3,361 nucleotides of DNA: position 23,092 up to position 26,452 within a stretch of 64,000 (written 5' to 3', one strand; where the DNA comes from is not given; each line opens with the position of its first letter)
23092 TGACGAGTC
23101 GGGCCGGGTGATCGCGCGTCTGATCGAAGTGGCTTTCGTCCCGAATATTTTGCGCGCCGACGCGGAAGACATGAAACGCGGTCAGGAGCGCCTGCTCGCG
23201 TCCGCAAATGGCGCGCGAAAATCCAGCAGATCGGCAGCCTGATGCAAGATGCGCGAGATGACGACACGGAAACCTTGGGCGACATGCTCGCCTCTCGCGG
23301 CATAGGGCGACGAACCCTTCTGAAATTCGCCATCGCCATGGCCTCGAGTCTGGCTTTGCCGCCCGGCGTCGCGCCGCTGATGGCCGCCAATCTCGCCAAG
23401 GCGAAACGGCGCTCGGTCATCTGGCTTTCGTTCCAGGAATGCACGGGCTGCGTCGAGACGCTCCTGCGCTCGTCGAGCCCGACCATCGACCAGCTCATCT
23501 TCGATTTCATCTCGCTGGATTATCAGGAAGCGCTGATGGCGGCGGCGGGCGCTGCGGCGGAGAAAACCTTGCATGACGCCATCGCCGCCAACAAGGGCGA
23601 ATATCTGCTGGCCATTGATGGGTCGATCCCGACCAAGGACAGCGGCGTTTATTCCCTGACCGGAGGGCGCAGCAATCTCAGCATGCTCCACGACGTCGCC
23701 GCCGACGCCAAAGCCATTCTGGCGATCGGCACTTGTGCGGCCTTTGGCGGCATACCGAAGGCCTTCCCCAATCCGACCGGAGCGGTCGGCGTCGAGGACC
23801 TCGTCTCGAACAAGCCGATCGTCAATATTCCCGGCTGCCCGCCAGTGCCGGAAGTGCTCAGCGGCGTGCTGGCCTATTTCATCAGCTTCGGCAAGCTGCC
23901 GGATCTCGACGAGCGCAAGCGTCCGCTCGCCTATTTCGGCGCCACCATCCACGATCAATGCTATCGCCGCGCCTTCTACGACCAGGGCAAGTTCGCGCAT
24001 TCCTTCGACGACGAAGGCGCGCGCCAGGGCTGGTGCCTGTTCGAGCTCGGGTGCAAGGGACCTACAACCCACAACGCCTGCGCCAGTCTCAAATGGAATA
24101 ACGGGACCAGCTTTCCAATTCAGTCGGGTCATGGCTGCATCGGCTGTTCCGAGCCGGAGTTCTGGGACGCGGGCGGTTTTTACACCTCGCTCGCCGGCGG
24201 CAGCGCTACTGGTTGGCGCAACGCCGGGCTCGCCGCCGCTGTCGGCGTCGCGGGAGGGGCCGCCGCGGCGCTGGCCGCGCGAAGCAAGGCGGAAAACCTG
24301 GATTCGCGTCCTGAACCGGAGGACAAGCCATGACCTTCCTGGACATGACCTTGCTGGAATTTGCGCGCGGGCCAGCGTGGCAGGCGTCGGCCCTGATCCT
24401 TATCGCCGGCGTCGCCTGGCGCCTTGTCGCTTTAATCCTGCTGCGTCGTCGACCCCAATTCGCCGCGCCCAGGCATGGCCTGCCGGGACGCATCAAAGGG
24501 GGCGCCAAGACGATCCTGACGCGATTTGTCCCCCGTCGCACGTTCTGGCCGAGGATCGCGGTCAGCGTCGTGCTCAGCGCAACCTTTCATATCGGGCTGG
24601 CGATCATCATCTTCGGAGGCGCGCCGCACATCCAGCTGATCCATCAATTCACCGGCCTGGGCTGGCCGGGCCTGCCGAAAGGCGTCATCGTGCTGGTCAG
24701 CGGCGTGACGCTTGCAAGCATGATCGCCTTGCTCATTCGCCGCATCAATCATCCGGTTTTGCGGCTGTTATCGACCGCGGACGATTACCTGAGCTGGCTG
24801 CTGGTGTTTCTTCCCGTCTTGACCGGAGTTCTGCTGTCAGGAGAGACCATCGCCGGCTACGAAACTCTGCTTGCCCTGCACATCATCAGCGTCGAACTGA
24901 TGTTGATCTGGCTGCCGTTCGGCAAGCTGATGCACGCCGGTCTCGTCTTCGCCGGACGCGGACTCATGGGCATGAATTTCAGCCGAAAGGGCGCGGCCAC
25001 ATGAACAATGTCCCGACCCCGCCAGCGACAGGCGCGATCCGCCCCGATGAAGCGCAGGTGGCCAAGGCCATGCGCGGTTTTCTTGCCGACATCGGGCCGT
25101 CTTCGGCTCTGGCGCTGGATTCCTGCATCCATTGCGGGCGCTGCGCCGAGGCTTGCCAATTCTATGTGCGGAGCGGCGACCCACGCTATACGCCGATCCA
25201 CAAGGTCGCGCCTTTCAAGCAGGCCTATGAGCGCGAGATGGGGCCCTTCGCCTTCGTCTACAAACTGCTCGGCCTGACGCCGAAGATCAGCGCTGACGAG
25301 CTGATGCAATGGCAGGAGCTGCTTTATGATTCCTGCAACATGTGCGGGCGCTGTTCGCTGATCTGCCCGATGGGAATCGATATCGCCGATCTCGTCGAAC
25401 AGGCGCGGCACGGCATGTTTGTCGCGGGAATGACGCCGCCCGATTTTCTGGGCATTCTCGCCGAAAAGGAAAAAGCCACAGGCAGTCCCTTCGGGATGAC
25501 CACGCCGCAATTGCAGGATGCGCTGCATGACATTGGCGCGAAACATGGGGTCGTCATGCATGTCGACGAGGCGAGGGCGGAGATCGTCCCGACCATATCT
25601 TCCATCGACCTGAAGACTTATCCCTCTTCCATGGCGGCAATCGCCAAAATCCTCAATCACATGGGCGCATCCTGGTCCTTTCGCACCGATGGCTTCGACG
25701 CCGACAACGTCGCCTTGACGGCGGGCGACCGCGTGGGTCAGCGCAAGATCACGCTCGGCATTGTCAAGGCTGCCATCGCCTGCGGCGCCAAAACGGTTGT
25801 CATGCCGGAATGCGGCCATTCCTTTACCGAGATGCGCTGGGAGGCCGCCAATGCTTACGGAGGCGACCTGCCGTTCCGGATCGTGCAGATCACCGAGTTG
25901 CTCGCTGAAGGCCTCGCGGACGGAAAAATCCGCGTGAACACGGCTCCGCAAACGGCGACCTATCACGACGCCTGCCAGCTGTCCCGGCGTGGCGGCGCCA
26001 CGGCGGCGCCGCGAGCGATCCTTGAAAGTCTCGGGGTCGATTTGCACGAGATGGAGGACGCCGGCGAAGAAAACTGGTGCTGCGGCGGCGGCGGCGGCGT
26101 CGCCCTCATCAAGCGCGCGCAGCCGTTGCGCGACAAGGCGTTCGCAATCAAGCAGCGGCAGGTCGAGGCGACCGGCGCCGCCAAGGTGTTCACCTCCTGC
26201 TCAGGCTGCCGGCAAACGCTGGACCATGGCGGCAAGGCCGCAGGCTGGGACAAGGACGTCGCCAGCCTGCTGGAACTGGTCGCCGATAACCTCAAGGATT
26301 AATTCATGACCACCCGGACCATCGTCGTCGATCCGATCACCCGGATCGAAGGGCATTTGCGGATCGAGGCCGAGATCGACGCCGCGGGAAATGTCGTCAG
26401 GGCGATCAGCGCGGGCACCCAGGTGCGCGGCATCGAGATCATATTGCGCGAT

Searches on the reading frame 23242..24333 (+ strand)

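Call 8: search_protein_families(library=pfam, proteins=[window:23242-24333:+], max_evalue=0.01)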
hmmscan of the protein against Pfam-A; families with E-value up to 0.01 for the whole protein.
window:23242-24333:+ (363 aa): 2 families
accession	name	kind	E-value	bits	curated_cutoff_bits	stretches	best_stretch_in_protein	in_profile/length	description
PF14720.11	NiFe_hyd_SSU_C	-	1.1e-31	109.4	27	1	232-311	1-76/80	NiFe/NiFeSe hydrogenase small subunit C-terminal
PF01058.29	Oxidored_q6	-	1.1e-26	93.5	27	1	67-212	1-127/128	NADH ubiquinone oxidoreductase, 20 Kd subunit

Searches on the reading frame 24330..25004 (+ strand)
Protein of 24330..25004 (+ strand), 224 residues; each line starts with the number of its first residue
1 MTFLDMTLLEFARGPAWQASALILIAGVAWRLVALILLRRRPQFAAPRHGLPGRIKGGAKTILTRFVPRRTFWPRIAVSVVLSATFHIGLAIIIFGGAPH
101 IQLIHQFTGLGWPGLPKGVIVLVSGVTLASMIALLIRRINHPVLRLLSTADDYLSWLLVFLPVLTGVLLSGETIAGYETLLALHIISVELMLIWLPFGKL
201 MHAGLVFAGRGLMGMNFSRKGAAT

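Call 8: search_protein_families(library=pfam, proteins=[window:24330-25004:+], max_evalue=0.01)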
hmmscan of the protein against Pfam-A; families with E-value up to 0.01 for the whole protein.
window:24330-25004:+ (224 aa): 1 family
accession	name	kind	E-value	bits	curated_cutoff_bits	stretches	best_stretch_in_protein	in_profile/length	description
PF02665.19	Nitrate_red_gam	-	0.00077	19.6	22.9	0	83-169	48-140/217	Nitrate reductase gamma subunit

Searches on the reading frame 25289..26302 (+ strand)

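Call 8: search_protein_families(library=pfam, proteins=[window:25289-26302:+], max_evalue=0.01)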
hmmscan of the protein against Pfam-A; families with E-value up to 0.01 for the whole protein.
window:25289-26302:+ (337 aa): 8 families
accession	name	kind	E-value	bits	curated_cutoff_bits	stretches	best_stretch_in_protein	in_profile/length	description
PF02754.22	CCG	-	6.1e-12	45.9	20.6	1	224-311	2-84/85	Cysteine-rich domain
PF13183.11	Fer4_8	-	0.00022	22.1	27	1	12-30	50-68/68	4Fe-4S dicluster domain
PF13534.11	Fer4_17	-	0.00069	20.6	22.2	1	9-31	39-61/61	4Fe-4S dicluster domain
PF13187.11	Fer4_9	-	0.0032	17.9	27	0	16-39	2-25/52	4Fe-4S dicluster domain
PF00037.32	Fer4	-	0.0035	17.5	21.1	1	13-29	5-21/24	4Fe-4S binding domain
PF13237.11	Fer4_10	-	0.005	17.2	25.5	0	13-38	6-34/53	4Fe-4S dicluster domain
PF12837.12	Fer4_6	-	0.0078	16.6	25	1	14-29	7-22/24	4Fe-4S binding domain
PF25160.1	LdpA_Fe-S-bd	-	0.0091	16.2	27.6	0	10-29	22-41/49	LdpA Fe-S cluster-binding domain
